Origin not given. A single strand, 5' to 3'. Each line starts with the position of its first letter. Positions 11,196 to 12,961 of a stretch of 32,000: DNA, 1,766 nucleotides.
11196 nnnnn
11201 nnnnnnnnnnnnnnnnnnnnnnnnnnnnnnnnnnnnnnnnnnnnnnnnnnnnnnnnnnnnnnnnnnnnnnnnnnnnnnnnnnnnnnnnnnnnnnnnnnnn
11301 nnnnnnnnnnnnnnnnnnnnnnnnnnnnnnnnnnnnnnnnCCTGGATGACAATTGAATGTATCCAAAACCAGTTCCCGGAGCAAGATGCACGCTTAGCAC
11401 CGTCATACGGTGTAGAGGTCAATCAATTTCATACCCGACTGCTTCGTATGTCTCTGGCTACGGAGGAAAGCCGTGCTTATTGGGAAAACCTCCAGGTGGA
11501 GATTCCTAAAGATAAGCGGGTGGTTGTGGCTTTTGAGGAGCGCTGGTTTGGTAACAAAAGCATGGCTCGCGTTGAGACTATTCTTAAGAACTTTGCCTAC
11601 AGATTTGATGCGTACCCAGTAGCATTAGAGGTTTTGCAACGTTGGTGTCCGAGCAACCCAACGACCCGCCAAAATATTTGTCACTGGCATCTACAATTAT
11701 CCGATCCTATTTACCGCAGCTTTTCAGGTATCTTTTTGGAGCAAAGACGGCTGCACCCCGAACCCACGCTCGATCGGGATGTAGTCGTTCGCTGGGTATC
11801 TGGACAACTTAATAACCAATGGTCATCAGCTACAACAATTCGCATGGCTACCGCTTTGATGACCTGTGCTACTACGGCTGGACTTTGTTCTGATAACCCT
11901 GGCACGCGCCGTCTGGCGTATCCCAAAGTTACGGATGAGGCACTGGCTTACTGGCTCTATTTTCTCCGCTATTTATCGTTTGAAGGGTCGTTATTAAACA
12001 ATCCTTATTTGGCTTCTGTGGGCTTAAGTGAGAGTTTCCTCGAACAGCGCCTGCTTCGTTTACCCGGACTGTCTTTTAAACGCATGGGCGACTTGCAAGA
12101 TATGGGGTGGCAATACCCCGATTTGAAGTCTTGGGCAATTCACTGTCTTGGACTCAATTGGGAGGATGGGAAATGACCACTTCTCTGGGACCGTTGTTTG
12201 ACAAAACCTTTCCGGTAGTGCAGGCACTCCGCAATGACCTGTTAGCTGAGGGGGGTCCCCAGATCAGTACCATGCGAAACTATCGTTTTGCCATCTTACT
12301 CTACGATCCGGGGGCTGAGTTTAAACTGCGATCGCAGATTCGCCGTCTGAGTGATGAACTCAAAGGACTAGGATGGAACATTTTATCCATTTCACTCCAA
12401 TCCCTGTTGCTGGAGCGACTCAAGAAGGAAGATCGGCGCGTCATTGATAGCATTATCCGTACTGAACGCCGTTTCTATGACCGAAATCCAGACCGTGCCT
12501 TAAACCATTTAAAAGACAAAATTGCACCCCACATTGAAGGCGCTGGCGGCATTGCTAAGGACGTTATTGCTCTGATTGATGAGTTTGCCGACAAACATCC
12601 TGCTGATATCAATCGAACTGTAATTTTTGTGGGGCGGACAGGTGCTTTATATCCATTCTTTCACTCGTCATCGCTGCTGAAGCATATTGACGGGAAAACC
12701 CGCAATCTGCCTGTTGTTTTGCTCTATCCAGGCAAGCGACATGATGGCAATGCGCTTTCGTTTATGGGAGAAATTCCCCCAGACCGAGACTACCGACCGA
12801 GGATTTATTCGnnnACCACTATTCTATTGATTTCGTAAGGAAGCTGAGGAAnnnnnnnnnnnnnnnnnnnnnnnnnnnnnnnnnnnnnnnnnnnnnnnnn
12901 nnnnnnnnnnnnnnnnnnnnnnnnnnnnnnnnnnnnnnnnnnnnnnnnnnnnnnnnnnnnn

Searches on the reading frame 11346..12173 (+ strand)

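Call 6: search_protein_families(library=pfam, proteins=[window:11346-12173:+], max_evalue=0.01)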
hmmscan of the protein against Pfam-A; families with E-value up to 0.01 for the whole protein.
window:11346-12173:+ (276 aa): 0 families

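Call 7: search_protein_families(library=padloc, proteins=[window:11346-12173:+], max_evalue=0.01)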
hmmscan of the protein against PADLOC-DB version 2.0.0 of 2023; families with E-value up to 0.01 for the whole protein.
window:11346-12173:+ (276 aa): 4 families
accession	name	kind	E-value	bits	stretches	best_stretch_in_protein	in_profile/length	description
PDLC02448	BrxA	-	1.4e-91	304.6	1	24-268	6-249/258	BrxA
PDLC02445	BrxA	-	0.0004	18.2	1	152-260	139-252/262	BrxA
PDLC02454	BrxA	-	0.0028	14.8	1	152-210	143-201/264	BrxA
PDLC02450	BrxA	-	0.0069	13.8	1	120-228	111-216/259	BrxA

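Call 8: search_protein_families(library=ncbifam, proteins=[window:11346-12173:+], max_evalue=0.01)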
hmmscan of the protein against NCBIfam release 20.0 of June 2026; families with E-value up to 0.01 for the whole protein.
window:11346-12173:+ (276 aa): 0 families

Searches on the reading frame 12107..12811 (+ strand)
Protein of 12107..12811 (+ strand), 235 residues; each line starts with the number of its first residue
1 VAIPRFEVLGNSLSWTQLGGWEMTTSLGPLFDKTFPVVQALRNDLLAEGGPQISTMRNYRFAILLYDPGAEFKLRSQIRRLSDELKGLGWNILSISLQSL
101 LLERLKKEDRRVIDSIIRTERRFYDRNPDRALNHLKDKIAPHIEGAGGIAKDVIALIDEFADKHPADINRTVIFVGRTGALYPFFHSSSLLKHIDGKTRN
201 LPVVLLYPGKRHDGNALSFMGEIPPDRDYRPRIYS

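Call 6: search_protein_families(library=pfam, proteins=[window:12107-12811:+], max_evalue=0.01)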
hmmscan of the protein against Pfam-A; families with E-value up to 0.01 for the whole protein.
window:12107-12811:+ (235 aa): 1 family
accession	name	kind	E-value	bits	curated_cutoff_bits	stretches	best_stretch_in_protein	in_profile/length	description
PF08747.16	BrxB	-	1.3e-21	77.4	26.8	1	94-230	2-120/124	BREX protein BrxB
